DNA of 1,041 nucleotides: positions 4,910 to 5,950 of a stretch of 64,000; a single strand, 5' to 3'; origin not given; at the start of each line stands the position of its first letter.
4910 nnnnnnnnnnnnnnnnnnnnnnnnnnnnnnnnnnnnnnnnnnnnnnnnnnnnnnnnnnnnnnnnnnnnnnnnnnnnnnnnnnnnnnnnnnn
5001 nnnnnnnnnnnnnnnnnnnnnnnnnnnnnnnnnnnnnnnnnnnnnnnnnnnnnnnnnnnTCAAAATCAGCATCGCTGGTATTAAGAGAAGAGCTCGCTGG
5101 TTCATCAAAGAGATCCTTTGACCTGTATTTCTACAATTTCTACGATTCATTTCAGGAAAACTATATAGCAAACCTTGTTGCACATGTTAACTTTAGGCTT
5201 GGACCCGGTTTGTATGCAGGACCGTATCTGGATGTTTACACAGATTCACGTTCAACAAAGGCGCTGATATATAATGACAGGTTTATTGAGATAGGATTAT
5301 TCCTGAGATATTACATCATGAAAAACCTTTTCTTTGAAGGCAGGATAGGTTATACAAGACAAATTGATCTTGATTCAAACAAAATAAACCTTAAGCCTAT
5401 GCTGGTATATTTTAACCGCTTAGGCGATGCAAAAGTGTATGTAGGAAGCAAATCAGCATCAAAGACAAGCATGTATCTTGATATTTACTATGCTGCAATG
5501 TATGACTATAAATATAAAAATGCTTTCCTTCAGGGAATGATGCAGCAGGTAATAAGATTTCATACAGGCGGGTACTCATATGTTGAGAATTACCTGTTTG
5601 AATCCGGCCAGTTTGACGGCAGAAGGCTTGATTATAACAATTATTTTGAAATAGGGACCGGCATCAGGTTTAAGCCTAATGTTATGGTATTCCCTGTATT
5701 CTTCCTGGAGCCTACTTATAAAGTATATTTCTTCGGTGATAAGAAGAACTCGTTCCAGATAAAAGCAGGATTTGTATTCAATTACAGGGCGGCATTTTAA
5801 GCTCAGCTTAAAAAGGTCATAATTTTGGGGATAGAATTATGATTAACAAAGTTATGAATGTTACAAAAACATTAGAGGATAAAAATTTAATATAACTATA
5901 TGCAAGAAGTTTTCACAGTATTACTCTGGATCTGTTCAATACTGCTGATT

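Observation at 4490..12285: NfrA/NfrB/WecB-type exopolysaccharide module whose synthase lacks the c-di-GMP receptor domain and is separated from wecB by the duplicated insert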

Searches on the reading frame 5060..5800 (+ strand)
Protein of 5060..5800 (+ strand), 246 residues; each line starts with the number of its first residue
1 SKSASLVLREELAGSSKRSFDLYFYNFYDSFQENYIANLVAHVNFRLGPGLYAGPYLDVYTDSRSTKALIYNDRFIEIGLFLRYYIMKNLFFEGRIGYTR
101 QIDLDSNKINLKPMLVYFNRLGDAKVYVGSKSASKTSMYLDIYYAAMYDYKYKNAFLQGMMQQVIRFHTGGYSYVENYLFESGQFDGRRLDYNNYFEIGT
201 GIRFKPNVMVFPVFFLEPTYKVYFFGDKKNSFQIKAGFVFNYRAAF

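Call 44: search_protein_families(library=pfam, alignment_id=A3, max_evalue=10)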
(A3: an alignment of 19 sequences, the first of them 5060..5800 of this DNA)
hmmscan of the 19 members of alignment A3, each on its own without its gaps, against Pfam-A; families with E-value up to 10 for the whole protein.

A. member 1, window:5060-5800:+ (246 aa): 0 families

B. families by the number of members that match (of 19 scanned): 21 families
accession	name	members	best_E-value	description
PF13428.12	TPR_14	6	0.00065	Tetratricopeptide repeat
PF13431.12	TPR_17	6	0.0028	Tetratricopeptide repeat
PF13432.12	TPR_16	5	2.5e-05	Tetratricopeptide repeat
PF07719.23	TPR_2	4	4.6e-05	Tetratricopeptide repeat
PF14559.12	TPR_19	4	4.6e-05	Tetratricopeptide repeat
PF00515.34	TPR_1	4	0.0016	Tetratricopeptide repeat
PF13181.12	TPR_8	4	0.0038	Tetratricopeptide repeat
PF13174.12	TPR_6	4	0.0071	Tetratricopeptide repeat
PF24575.1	TPR_Slam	3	0.0014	Surface lipoprotein assembly modifier, N-terminal TPR repeats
PF20225.4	DUF6584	3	0.0097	Family of unknown function (DUF6584)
PF12895.13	ANAPC3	3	0.016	Anaphase-promoting complex, cyclosome, subunit 3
PF13371.12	TPR_9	2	0.0077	Tetratricopeptide repeat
PF23914.1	TPR_CcmH_CycH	2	0.025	Cytochrome c-type biogenesis protein H TPR domain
PF13557.12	Phenol_MetA_deg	2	0.18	Putative MetA-pathway of phenol degradation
PF13176.12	TPR_7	1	0.014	Tetratricopeptide repeat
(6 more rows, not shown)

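Call 51: search_protein_representatives(alignment_id=A3)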
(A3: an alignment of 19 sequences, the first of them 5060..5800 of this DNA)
Query: 19 sequences, 332 profile positions. Proteins with E-value up to 0.001 (for the whole library): 68; up to 1e-10: 28; up to 1e-30: 20. The best 68 are listed.
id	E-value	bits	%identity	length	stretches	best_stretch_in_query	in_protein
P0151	3.2e-155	532.9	-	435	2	22-331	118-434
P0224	2.5e-150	516.9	-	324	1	1-331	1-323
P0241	6.5e-121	420.1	-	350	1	4-330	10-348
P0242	6.5e-115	400.4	-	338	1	1-331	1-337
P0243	2.0e-109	382.3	-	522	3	24-331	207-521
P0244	1.8e-108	379.2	-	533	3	18-331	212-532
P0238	1.2e-105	370.0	-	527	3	21-330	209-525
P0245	3.9e-105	368.3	-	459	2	23-331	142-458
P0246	2.4e-100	352.5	-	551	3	23-330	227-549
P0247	3.0e-99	348.9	-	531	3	16-329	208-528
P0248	1.3e-91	323.9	-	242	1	94-331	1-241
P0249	8.0e-78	278.5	-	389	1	50-331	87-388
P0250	2.1e-75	270.5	-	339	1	5-329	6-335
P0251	8.2e-71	255.5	-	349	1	7-329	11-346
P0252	1.9e-62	228.0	-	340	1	9-331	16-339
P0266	1.2e-09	54.4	-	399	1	26-300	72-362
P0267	2.0e-09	53.7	-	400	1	30-302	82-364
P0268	2.3e-09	53.5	-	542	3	17-300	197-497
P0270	9.6e-09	51.4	-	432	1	142-296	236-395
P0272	2.5e-08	50.1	-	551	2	21-302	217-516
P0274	1.1e-07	48.0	-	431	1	26-310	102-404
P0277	1.2e-06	44.6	-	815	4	44-292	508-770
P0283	4.6e-06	42.6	-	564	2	9-294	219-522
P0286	1.2e-05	41.3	-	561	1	32-297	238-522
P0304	5.7e-04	35.7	-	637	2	37-310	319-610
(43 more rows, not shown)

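Call 52: search_protein_families(library=pfam, proteins=[P0266, P0267, P0268, P0270, P0272, P0274, P0277, P0283, P0286, P0304], max_evalue=0.01)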
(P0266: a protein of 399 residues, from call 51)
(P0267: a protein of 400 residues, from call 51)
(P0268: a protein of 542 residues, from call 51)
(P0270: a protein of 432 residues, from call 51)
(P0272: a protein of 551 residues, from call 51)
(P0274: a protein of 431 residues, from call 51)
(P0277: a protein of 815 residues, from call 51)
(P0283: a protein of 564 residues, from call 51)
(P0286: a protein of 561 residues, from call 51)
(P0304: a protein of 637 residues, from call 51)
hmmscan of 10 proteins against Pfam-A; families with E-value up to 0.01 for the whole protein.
P0266 (399 aa): 5 families
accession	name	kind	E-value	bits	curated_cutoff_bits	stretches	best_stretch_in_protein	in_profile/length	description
PF14559.12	TPR_19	-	1.1e-05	26.1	25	1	77-123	1-47/68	Tetratricopeptide repeat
PF07719.23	TPR_2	-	0.00042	20.7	27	0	74-100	8-34/34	Tetratricopeptide repeat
PF23914.1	TPR_CcmH_CycH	-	0.00097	19.5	42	1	48-100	102-154/158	Cytochrome c-type biogenesis protein H TPR domain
PF13428.12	TPR_14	-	0.0049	17.9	23.5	0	75-109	9-43/44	Tetratricopeptide repeat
PF13432.12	TPR_16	-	0.0074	17.2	32.7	0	43-100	7-64/65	Tetratricopeptide repeat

P0267 (400 aa): 2 families
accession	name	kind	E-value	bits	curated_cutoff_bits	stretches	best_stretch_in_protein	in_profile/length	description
PF13371.12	TPR_9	-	3.5e-07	30.6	35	1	49-114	7-72/73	Tetratricopeptide repeat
PF14559.12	TPR_19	-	0.0057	17.4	25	1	52-106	6-59/68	Tetratricopeptide repeat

P0268 (542 aa): 16 families
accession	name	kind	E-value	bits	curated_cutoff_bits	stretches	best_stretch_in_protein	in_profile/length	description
PF13181.12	TPR_8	-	6.8e-18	63.7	25.7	0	236-264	2-30/34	Tetratricopeptide repeat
PF07719.23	TPR_2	-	1.4e-17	62.7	27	0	202-233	2-33/34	Tetratricopeptide repeat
PF13432.12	TPR_16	-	7.5e-15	55.5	32.7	2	42-105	2-65/65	Tetratricopeptide repeat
PF00515.34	TPR_1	-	1.4e-13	50.5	27.8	0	240-265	6-31/34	Tetratricopeptide repeat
PF14559.12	TPR_19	-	2.4e-12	47.4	25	2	178-234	2-58/68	Tetratricopeptide repeat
PF13414.12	TPR_11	-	5e-11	42.6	26.8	2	182-214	9-41/42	TPR repeat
PF23914.1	TPR_CcmH_CycH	-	2.1e-10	41.1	42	2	27-131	42-147/158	Cytochrome c-type biogenesis protein H TPR domain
PF13428.12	TPR_14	-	8.5e-09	35.7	23.5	0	171-209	5-43/44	Tetratricopeptide repeat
PF13431.12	TPR_17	-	1.5e-06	28.5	24.4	1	189-221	1-33/34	Tetratricopeptide repeat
PF13174.12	TPR_6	-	8.7e-06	26.5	26.3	0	108-132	3-27/33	Tetratricopeptide repeat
PF12895.13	ANAPC3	-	1.5e-05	25.6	27.2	0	166-225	22-80/82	Anaphase-promoting complex, cyclosome, subunit 3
PF13424.12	TPR_12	-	8.6e-05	23.1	30.1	0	73-132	5-72/77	Tetratricopeptide repeat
PF13371.12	TPR_9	-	0.00025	21.4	35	0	80-133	4-57/73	Tetratricopeptide repeat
PF03704.23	BTAD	-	0.00044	21.1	22.1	0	153-282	11-143/146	Bacterial transcriptional activator domain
PF13176.12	TPR_7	-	0.0014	19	27.9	0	169-197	3-31/36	Tetratricopeptide repeat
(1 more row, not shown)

P0270 (432 aa): 1 family
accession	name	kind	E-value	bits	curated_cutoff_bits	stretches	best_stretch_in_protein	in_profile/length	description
PF23914.1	TPR_CcmH_CycH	-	0.0041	17.4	42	1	91-152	38-97/158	Cytochrome c-type biogenesis protein H TPR domain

P0272 (551 aa): 7 families
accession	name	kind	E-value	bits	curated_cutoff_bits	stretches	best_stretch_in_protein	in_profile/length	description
PF13432.12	TPR_16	-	8.3e-08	33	32.7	1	44-101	6-63/65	Tetratricopeptide repeat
PF14559.12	TPR_19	-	1.3e-05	25.8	25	1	45-103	1-59/68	Tetratricopeptide repeat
PF13428.12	TPR_14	-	0.00031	21.6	23.5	0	70-110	2-42/44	Tetratricopeptide repeat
PF12895.13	ANAPC3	-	0.00042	21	27.2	0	230-280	2-52/82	Anaphase-promoting complex, cyclosome, subunit 3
PF13424.12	TPR_12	-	0.00062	20.4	30.1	0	60-99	36-75/77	Tetratricopeptide repeat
PF07719.23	TPR_2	-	0.0029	18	27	0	70-102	2-34/34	Tetratricopeptide repeat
PF13371.12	TPR_9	-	0.0044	17.4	35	0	46-101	6-61/73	Tetratricopeptide repeat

P0274 (431 aa): 10 families
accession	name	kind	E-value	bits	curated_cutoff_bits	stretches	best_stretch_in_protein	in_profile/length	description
PF14559.12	TPR_19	-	1.3e-06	29.1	25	1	79-130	7-58/68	Tetratricopeptide repeat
PF23914.1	TPR_CcmH_CycH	-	2.7e-06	27.8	42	1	75-131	99-155/158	Cytochrome c-type biogenesis protein H TPR domain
PF07719.23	TPR_2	-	6.2e-06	26.4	27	1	99-129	3-33/34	Tetratricopeptide repeat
PF13428.12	TPR_14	-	1.6e-05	25.6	23.5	0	99-138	3-42/44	Tetratricopeptide repeat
PF14561.12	TPR_20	-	7.2e-05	23.5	25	0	126-176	17-67/90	Tetratricopeptide repeat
PF25064.1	ARM_TT21_5th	-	0.00022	22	27.8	1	76-131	14-69/117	TT21 fifth ARM repeats domain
PF00515.34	TPR_1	-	0.00039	20.6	27.8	1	99-128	3-32/34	Tetratricopeptide repeat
PF13424.12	TPR_12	-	0.0005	20.7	30.1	1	81-126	28-74/77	Tetratricopeptide repeat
PF13431.12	TPR_17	-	0.00059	20.4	24.4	0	86-116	2-32/34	Tetratricopeptide repeat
PF13181.12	TPR_8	-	0.0014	19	25.7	0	103-129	7-33/34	Tetratricopeptide repeat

P0277 (815 aa): 10 families
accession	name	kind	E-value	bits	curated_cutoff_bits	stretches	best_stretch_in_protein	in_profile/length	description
PF13432.12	TPR_16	-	1.6e-15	57.6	32.7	2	456-507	8-59/65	Tetratricopeptide repeat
PF07719.23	TPR_2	-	3e-15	55.5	27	0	92-119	7-34/34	Tetratricopeptide repeat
PF13371.12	TPR_9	-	3.6e-15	56.2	35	1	192-254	6-68/73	Tetratricopeptide repeat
PF23914.1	TPR_CcmH_CycH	-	2e-12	47.7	42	1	459-512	101-154/158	Cytochrome c-type biogenesis protein H TPR domain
PF13431.12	TPR_17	-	3e-11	43.1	24.4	0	203-235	1-33/34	Tetratricopeptide repeat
PF13428.12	TPR_14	-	1e-10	41.6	23.5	0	459-487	15-43/44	Tetratricopeptide repeat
PF13181.12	TPR_8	-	3.6e-09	36.5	25.7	0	122-148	3-29/34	Tetratricopeptide repeat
PF00515.34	TPR_1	-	1.8e-07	31.1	27.8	0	96-119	11-34/34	Tetratricopeptide repeat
PF14559.12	TPR_19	-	1.4e-06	29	25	0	456-484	36-66/68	Tetratricopeptide repeat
PF01239.28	PPTA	-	2.5e-05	24.2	29.5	0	202-218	6-22/32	Protein prenyltransferase alpha subunit repeat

P0283 (564 aa): 8 families
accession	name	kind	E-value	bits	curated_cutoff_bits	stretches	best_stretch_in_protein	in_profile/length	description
PF23914.1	TPR_CcmH_CycH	-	3.3e-06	27.5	42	1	210-260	100-150/158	Cytochrome c-type biogenesis protein H TPR domain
PF07719.23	TPR_2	-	4.7e-05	23.6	27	0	232-260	2-30/34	Tetratricopeptide repeat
PF25063.1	ARM_TT21_C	-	7.4e-05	23.1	35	1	131-274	28-174/209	Tetratricopeptide repeat protein 21 C-terminal ARM domain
PF13431.12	TPR_17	-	0.00023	21.6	24.4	0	223-251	5-33/34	Tetratricopeptide repeat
PF13432.12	TPR_16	-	0.00074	20.3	32.7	0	81-120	10-49/65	Tetratricopeptide repeat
PF13428.12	TPR_14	-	0.00081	20.3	23.5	0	70-110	3-43/44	Tetratricopeptide repeat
PF14559.12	TPR_19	-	0.00087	20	25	0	81-131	4-54/68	Tetratricopeptide repeat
PF12895.13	ANAPC3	-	0.0018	19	27.2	1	82-128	3-49/82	Anaphase-promoting complex, cyclosome, subunit 3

P0286 (561 aa): 5 families
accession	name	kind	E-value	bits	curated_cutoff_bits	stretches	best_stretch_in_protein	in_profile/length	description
PF23914.1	TPR_CcmH_CycH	-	8.7e-06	26.1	42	1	204-263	98-157/158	Cytochrome c-type biogenesis protein H TPR domain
PF13432.12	TPR_16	-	6.9e-05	23.7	32.7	0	204-259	8-63/65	Tetratricopeptide repeat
PF13181.12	TPR_8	-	0.0002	21.7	25.7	0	260-291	1-32/34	Tetratricopeptide repeat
PF13371.12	TPR_9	-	0.00095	19.6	35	1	207-264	9-66/73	Tetratricopeptide repeat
PF00515.34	TPR_1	-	0.0098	16.1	27.8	0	234-258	8-32/34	Tetratricopeptide repeat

P0304 (637 aa): 12 families
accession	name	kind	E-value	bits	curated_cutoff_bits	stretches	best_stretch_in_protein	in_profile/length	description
PF07719.23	TPR_2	-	3.2e-07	30.4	27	0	306-334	6-34/34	Tetratricopeptide repeat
PF14561.12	TPR_20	-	1.3e-06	29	25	1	290-354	11-77/90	Tetratricopeptide repeat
PF14559.12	TPR_19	-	4.1e-06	27.5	25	0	311-354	1-44/68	Tetratricopeptide repeat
PF23914.1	TPR_CcmH_CycH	-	7.1e-06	26.4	42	0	281-334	101-154/158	Cytochrome c-type biogenesis protein H TPR domain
PF13428.12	TPR_14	-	9.1e-06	26.3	23.5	0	302-343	2-43/44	Tetratricopeptide repeat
PF13414.12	TPR_11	-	1.9e-05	24.7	26.8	1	308-349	1-42/42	TPR repeat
PF13181.12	TPR_8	-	5.3e-05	23.5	25.7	0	117-141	5-29/34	Tetratricopeptide repeat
PF13424.12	TPR_12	-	0.00026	21.5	30.1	0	304-361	6-71/77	Tetratricopeptide repeat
PF13432.12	TPR_16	-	0.00091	20.1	32.7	0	282-334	12-64/65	Tetratricopeptide repeat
PF13429.12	TPR_15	-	0.0017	18.3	26.2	0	276-362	155-241/280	Tetratricopeptide repeat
PF00515.34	TPR_1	-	0.0018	18.5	27.8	0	339-360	5-26/34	Tetratricopeptide repeat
PF13431.12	TPR_17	-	0.0081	16.8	24.4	0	290-321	2-33/34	Tetratricopeptide repeat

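Call 58: find_encoding_contigs(protein=P0266, flank=6000, max_places=2)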
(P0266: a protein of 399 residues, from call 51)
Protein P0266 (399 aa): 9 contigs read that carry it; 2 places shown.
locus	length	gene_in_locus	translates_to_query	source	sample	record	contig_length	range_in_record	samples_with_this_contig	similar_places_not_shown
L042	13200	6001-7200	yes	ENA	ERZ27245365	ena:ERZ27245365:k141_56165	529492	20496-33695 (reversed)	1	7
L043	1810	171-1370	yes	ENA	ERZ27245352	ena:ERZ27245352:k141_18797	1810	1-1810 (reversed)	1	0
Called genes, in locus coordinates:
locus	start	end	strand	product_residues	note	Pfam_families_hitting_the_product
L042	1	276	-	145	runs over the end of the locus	-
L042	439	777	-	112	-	PF12608:T4bSS_IcmS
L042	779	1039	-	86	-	PF28014:IcmT_2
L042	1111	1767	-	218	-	PF00072:Response_reg, PF00196:GerE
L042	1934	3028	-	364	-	PF03969:AFG1_ATPase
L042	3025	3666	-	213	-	PF02129:Peptidase_S15 (weak), PF12697:Abhydrolase_6 (faint), PF20408:Abhydrolase_11 (weak), PF00561:Abhydrolase_1 (weak), PF12146:Hydrolase_4 (faint)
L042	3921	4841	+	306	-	PF00005:ABC_tran, PF13304:AAA_21 (weak)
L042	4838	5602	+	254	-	PF01061:ABC2_membrane, PF12698:ABC2_membrane_3 (weak)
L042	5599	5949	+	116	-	PF06094:GGACT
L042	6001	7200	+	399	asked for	PF14559:TPR_19 (faint)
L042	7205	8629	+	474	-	PF13641:Glyco_tranf_2_3, PF13506:Glyco_transf_21, PF13632:Glyco_trans_2_3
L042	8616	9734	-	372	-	PF02350:Epimerase_2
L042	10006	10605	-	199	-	PF00106:adh_short (weak), PF13561:adh_short_C2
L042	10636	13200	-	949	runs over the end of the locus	PF00005:ABC_tran (faint), PF02463:SMC_N (faint), PF03193:RsgA_GTPase (faint), PF13191:AAA_16 (faint), PF13476:AAA_23 (faint), PF13555:AAA_29 (faint), PF17760:UvrA_inter, PF17755:UvrA_DNA-bind, +1 more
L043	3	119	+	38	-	?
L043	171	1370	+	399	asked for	PF14559:TPR_19 (faint)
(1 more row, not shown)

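Call 59: find_encoding_contigs(protein=P0277, flank=6000, max_places=2)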
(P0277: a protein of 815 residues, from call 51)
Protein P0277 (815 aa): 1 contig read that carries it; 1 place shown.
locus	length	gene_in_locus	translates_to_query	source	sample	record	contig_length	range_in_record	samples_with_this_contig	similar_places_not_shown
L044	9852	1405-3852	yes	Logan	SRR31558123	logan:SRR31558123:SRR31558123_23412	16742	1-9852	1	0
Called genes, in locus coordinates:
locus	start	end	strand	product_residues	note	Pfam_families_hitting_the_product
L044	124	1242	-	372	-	PF02350:Epimerase_2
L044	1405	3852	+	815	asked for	PF07719:TPR_2 (faint), PF13428:TPR_14 (faint), PF13431:TPR_17 (faint), PF14559:TPR_19 (faint), PF23914:TPR_CcmH_CycH (faint), PF00515:TPR_1 (faint), PF01239:PPTA (faint), PF13432:TPR_16 (weak), +2 more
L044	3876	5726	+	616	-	PF13641:Glyco_tranf_2_3, PF13632:Glyco_trans_2_3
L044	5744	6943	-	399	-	PF13347:MFS_2 (faint), PF00083:Sugar_tr, PF07690:MFS_1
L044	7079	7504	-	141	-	PF00472:RF-1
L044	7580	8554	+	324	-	PF01207:Dus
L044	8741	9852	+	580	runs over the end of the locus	PF12937:F-box-like (weak)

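Call 60: search_protein_families(library=ncbifam, proteins=[L042:7205-8629:+, L044:3876-5726:+, L042:8616-9734:-, L044:124-1242:-, L042:6001-7200:+, L044:1405-3852:+], max_evalue=0.00001)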
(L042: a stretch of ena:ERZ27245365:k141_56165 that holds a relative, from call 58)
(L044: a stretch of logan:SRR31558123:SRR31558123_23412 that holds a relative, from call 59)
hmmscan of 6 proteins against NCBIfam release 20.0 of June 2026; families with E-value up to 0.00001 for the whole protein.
L042:7205-8629:+ (474 aa): 6 families
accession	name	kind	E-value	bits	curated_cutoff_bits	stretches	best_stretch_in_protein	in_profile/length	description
NF011305.0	PRK14716.1-3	equivalog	1.9e-126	423.1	409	1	15-469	7-454/486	glycosyl transferase family protein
NF012033.0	PRK15489.1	equivalog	2.9e-116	389.3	537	1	5-472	10-482/703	glycosyl transferase family protein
NF008411.1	PRK11234.1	equivalog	1.5e-111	374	1170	1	12-470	8-472/723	cyclic di-3',5'-guanylate-activated glycosyltransferase NfrB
NF011307.0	PRK14716.1-5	equivalog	3.7e-85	286.6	431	1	16-470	20-449/464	glycosyl transferase family protein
NF011304.0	PRK14716.1-2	equivalog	4.8e-81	273.1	604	1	18-470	15-462/502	glycosyl transferase family protein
NF011306.0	PRK14716.1-4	equivalog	3.7e-56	190.8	504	1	15-468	7-431/442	glycosyl transferase family protein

L044:3876-5726:+ (616 aa): 8 families
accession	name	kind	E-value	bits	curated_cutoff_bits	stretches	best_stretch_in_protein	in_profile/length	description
NF012033.0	PRK15489.1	equivalog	2e-145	485.7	537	1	11-594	20-597/703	glycosyl transferase family protein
NF008411.1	PRK11234.1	equivalog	1.8e-133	446.5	1170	1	7-541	8-539/723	cyclic di-3',5'-guanylate-activated glycosyltransferase NfrB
NF011305.0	PRK14716.1-3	equivalog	6.6e-131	437.8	409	1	11-478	8-461/486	glycosyl transferase family protein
NF011307.0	PRK14716.1-5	equivalog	4.7e-91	306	431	1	11-474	20-451/464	glycosyl transferase family protein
NF011304.0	PRK14716.1-2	equivalog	1.6e-83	281.3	604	1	19-479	19-469/502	glycosyl transferase family protein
NF011306.0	PRK14716.1-4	equivalog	2e-51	175.2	504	1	59-475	48-436/442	glycosyl transferase family protein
NF053729.1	c-di-GMP_motif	domain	9.6e-15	54.1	38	1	485-536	2-53/53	cyclic di-GMP-binding domain-containing protein, MshE-related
TIGR02538.1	type_IV_pilB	equivalog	8.9e-06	24.6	675.65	0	485-613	2-124/564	type IV-A pilus assembly ATPase PilB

L042:8616-9734:- (372 aa): 3 families
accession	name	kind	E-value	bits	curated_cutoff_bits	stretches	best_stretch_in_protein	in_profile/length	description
TIGR00236.1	wecB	equivalog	7.6e-131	436.6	210.15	1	3-362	2-364/366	non-hydrolyzing UDP-N-acetylglucosamine 2-epimerase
TIGR03568.1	NeuC_NnaA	equivalog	2.9e-31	108.7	235.9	1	2-360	1-365/365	UDP-N-acetylglucosamine 2-epimerase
NF010135.0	PRK13609.1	equivalog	9.1e-08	31.4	500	1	146-358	151-363/388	diglucosyl diacylglycerol synthase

L044:124-1242:- (372 aa): 2 families
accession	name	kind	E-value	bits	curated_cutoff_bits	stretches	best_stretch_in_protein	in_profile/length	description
TIGR00236.1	wecB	equivalog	4e-140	467.1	210.15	1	8-368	1-364/366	non-hydrolyzing UDP-N-acetylglucosamine 2-epimerase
TIGR03568.1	NeuC_NnaA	equivalog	2.4e-21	76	235.9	1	9-366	2-365/365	UDP-N-acetylglucosamine 2-epimerase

L042:6001-7200:+ (399 aa): 2 families
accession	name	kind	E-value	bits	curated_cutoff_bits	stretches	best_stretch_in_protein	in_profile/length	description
NF040959.1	MamA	equivalog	1.7e-06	27.7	200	1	45-125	83-163/204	magnetosome protein MamA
TIGR02917.1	PEP_TPR_lipo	equivalog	2e-06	26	312.2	1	44-150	680-785/899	XrtA/PEP-CTERM system TPR-repeat protein PrsT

L044:1405-3852:+ (815 aa): 11 families
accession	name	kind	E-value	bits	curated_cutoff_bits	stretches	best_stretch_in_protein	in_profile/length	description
NF040959.1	MamA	equivalog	9.7e-24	83.9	200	1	255-410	44-201/204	magnetosome protein MamA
TIGR02917.1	PEP_TPR_lipo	equivalog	1e-19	70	312.2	2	62-415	339-702/899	XrtA/PEP-CTERM system TPR-repeat protein PrsT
TIGR02521.1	type_IV_pilW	equivalog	1.9e-13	50.5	154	1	62-150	41-129/234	type IV pilus biogenesis/stability protein PilW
NF033920.0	C39_PA2778_fam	equivalog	3e-10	40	150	0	43-149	146-253/255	PA2778 family cysteine peptidase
NF052415.1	T3SS_chap_SctY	equivalog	2.4e-09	37.7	70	0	188-257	13-82/106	type III secretion apparatus assembly chaperone SctY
NF052304.1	CdsG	equivalog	2.1e-08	34.4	170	0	472-556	1-86/133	CdsG family type III secretion system protein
NF033758.1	gliding_GltE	equivalog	8.8e-07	28.2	225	1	55-171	158-273/411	adventurous gliding motility TPR repeat lipoprotein GltE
NF047371.1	FlcA_CTERM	equivalog_domain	9.3e-07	27.7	300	0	92-158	479-545/646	periplasmic flagellar collar protein FlcA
TIGR00540.1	TPR_hemY_coli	hypoth_equivalog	1.6e-06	27.1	142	0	314-535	151-382/385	heme biosynthesis-associated TPR protein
TIGR04510.1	mod_pep_cyc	subfamily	2.3e-06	26.4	400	0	65-183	480-598/814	putative peptide modification system cyclase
NF052400.1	M48_BAM_BepA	equivalog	7.1e-06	25.1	570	0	62-145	317-400/483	beta-barrel assembly-enhancing protease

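Call 61: search_protein_families(library=pfam, proteins=[L044:3876-5726:+, L042:7205-8629:+], max_evalue=1)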
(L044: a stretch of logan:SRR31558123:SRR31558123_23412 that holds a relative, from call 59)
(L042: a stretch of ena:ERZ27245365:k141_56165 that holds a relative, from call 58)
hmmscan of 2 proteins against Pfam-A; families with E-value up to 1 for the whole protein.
L044:3876-5726:+ (616 aa): 5 families
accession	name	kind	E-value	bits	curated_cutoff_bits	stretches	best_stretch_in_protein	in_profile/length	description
PF13641.12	Glyco_tranf_2_3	-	1.5e-36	127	27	1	63-327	3-230/230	Glycosyltransferase like family 2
PF13632.12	Glyco_trans_2_3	-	6e-26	91.9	27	1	156-379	1-197/198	Glycosyl transferase family group 2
PF05157.20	MshEN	-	0.064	13.7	23.1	1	563-614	23-73/90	MshEN domain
PF13091.12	PLDc_2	-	0.081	13.2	27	1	92-147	12-72/132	PLD-like domain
PF13506.12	Glyco_transf_21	-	0.14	12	21.7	1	247-285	118-156/174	Glycosyl transferase family 21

L042:7205-8629:+ (474 aa): 4 families
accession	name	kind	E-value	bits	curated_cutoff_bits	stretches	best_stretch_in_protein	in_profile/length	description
PF13641.12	Glyco_tranf_2_3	-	5.9e-40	138.1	27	1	67-328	2-230/230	Glycosyltransferase like family 2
PF13632.12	Glyco_trans_2_3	-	4.9e-24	85.7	27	1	161-403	1-168/198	Glycosyl transferase family group 2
PF13506.12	Glyco_transf_21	-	0.022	14.7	21.7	1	154-304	26-169/174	Glycosyl transferase family 21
PF24741.1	AlkZ-rel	-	0.052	13.4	26.5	1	333-388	38-94/221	AlkZ related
